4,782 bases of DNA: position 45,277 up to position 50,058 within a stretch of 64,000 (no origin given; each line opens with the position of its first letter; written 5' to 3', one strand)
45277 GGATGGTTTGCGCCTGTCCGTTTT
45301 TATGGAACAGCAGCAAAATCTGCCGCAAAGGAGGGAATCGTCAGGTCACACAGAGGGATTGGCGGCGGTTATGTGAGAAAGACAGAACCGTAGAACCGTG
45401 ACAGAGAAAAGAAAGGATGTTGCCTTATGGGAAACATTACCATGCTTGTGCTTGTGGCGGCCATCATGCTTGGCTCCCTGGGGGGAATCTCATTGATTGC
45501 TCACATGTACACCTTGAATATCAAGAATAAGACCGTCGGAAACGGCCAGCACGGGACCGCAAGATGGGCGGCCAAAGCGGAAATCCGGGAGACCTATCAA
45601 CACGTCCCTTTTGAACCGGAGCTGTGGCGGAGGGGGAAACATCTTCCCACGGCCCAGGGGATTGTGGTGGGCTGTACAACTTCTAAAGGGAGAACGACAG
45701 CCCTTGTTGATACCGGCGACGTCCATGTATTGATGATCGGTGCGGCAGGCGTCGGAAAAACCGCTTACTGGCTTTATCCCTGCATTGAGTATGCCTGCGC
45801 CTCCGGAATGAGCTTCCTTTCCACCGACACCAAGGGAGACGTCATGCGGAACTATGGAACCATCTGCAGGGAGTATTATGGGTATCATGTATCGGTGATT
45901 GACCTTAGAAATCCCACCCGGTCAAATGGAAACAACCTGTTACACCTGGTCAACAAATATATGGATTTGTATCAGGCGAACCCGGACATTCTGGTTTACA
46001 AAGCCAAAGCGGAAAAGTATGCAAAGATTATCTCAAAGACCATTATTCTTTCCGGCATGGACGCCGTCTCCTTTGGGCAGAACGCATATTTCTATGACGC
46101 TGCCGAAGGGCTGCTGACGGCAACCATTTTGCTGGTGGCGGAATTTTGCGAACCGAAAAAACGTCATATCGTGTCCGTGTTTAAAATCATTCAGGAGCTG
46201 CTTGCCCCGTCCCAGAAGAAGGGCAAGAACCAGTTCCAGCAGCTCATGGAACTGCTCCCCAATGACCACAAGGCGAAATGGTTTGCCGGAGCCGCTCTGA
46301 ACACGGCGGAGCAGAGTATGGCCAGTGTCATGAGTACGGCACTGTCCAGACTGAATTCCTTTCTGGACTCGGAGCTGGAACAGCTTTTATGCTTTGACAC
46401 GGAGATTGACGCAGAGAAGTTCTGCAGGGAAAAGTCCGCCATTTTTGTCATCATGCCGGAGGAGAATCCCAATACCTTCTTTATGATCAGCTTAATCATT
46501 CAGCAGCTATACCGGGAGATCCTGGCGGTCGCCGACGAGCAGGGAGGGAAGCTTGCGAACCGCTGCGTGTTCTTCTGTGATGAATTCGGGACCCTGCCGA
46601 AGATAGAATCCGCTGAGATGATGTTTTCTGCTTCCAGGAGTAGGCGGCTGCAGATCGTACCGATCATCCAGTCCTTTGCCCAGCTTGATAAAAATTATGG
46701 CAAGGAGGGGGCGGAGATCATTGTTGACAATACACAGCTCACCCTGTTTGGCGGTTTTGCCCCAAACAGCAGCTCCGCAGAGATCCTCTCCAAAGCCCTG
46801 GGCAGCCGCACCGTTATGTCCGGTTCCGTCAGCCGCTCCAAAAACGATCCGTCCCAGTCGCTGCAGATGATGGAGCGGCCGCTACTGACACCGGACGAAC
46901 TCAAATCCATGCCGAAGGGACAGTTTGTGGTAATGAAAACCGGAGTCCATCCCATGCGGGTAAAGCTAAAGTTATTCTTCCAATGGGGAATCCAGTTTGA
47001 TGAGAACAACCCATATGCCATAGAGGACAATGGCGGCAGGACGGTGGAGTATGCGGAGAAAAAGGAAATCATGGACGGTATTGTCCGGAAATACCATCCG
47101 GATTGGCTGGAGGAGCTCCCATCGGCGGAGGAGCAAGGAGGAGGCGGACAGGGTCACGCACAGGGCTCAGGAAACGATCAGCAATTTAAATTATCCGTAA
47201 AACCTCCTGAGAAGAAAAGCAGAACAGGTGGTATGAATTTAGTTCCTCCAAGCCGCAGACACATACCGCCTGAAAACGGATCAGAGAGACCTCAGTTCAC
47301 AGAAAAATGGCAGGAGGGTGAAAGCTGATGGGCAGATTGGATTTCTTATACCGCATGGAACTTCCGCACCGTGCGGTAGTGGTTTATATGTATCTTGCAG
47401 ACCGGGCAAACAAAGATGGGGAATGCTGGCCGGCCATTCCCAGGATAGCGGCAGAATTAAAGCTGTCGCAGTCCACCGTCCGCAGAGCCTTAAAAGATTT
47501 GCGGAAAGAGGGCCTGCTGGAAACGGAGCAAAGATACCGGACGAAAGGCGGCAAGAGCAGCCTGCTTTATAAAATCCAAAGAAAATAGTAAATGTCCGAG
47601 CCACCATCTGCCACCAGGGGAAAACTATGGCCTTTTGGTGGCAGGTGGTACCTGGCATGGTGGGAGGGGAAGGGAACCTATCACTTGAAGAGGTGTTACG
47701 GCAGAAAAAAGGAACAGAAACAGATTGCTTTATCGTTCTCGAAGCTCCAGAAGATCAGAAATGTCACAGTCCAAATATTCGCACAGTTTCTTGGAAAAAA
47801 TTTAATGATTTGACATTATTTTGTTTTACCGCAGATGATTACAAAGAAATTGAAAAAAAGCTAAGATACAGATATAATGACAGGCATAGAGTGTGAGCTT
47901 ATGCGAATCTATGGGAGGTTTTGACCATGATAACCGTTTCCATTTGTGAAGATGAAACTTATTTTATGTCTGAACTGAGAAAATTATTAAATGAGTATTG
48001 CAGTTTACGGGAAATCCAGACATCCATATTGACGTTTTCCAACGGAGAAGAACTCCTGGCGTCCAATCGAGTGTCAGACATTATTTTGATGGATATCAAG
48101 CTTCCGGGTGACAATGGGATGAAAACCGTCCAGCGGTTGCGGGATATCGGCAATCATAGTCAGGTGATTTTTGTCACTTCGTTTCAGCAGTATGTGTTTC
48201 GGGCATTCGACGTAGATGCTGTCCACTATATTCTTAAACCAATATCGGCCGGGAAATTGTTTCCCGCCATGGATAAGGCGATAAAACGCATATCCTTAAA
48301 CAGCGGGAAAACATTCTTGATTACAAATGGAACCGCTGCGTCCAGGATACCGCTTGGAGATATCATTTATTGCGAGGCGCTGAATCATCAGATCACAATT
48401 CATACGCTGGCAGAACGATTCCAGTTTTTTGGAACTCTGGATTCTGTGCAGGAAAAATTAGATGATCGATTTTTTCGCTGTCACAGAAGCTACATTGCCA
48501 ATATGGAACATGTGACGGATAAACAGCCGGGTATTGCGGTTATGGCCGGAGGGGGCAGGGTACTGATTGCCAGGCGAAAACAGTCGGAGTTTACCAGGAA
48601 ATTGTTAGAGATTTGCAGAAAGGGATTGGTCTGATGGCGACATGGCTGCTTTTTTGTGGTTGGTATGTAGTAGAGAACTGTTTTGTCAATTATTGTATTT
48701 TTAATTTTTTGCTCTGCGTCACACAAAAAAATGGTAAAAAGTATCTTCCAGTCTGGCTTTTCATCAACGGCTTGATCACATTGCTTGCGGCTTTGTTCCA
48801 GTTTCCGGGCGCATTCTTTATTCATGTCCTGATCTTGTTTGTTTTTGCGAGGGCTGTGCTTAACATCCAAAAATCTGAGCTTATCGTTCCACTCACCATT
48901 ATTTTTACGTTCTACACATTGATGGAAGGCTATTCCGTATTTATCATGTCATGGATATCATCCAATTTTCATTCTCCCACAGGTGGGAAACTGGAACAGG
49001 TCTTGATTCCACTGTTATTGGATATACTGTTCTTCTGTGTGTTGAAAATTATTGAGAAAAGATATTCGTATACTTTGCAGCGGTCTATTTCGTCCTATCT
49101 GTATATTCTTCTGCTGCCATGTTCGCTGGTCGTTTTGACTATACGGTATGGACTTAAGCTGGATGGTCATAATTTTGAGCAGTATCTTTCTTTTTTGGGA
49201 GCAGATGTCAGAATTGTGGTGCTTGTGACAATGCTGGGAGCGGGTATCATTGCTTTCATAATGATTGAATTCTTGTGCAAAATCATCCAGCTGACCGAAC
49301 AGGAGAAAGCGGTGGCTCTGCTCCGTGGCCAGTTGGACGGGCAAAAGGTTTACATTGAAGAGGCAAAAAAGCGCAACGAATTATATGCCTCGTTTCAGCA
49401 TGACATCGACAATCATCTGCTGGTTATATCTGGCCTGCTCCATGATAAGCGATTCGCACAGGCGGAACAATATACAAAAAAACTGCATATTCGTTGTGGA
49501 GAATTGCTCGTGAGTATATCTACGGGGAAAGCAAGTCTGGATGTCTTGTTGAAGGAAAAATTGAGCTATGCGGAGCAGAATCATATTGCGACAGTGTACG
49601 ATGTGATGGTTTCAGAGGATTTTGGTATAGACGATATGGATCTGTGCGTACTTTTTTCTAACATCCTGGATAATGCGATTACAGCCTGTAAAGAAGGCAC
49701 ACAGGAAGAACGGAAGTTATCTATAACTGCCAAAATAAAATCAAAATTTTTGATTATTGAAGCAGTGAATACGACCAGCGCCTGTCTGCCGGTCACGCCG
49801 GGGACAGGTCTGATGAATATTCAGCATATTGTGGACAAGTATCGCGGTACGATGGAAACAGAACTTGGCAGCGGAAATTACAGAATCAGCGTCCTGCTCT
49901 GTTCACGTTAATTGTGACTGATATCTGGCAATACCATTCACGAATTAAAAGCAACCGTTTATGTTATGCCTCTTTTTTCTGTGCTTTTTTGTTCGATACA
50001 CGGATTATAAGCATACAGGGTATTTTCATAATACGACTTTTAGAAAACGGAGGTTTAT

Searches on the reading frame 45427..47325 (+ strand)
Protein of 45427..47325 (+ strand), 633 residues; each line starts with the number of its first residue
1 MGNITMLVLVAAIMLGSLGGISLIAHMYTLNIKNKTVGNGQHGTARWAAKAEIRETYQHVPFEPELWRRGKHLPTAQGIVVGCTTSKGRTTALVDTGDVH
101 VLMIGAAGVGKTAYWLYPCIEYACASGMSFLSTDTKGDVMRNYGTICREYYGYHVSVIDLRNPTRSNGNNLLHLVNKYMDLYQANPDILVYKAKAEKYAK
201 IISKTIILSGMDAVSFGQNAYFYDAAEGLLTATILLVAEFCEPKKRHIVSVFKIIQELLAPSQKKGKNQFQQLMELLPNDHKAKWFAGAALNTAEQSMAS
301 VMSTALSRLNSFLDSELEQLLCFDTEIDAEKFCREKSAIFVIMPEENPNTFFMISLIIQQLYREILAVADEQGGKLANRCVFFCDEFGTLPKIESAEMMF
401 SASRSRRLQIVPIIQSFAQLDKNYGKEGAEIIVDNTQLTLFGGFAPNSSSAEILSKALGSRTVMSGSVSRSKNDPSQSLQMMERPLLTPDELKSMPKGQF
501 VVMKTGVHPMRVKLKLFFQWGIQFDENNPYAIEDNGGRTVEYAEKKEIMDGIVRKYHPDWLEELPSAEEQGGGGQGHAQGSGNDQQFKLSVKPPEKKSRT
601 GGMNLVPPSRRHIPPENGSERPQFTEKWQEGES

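Call 63: search_protein_families(library=pfam, proteins=[window:45427-47325:+], max_evalue=0.00001)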
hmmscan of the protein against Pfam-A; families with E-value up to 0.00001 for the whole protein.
window:45427-47325:+ (633 aa): 3 families
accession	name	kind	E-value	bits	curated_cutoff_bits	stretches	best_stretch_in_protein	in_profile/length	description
PF02534.20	T4SS-DNA_transf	-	1.4e-44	153.2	20.1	1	86-529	33-457/468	Type IV secretory system Conjugative DNA transfer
PF12696.13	TraG-D_C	-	1.5e-28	99.6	22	1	379-497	1-126/126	TraM recognition site of TraD and TraG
PF10412.15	TrwB_AAD_bind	-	1.1e-17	64.5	20.5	1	268-514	142-386/387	Type IV secretion-system coupling protein DNA-binding domain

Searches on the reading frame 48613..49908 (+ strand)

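Call 63: search_protein_families(library=pfam, proteins=[window:48613-49908:+], max_evalue=0.00001)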
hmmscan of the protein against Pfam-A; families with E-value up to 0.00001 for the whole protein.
window:48613-49908:+ (432 aa): 1 family
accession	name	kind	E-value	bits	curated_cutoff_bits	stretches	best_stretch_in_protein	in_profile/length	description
PF14501.12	HATPase_c_5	-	8.3e-13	48.6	22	1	340-429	2-101/102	GHKL domain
